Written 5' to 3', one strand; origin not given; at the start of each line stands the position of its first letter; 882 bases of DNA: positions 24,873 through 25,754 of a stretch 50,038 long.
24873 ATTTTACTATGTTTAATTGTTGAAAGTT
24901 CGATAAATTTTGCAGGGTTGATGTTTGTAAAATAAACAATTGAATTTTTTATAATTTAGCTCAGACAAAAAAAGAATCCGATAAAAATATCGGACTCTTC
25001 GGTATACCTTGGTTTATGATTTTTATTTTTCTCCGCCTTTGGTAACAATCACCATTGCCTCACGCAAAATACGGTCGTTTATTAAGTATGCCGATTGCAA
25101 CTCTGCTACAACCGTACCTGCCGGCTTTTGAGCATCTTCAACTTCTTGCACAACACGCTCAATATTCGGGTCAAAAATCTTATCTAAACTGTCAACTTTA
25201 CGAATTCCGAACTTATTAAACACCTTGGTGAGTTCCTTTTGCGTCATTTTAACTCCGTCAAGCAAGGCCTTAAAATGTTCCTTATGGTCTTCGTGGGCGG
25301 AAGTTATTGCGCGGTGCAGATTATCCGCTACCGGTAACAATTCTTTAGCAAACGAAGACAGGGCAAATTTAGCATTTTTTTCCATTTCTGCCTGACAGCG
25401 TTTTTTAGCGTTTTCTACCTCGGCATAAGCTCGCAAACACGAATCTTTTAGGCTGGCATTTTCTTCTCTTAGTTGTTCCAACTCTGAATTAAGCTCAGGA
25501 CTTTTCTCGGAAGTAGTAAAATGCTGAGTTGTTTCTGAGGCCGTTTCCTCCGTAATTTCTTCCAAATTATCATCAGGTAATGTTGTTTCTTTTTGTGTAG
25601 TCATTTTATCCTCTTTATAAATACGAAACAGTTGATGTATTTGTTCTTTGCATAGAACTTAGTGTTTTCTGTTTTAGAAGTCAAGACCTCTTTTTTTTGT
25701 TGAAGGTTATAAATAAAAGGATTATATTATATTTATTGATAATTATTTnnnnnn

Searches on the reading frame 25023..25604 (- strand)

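Call 30: search_protein_families(library=pfam, proteins=[window:25023-25604:-], max_evalue=0.00001)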
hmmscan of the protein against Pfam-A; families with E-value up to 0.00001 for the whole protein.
window:25023-25604:- (193 aa): 1 family
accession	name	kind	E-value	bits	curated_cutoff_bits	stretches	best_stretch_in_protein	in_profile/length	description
PF01025.24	GrpE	-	2e-47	161.4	25.8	1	30-189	8-165/165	GrpE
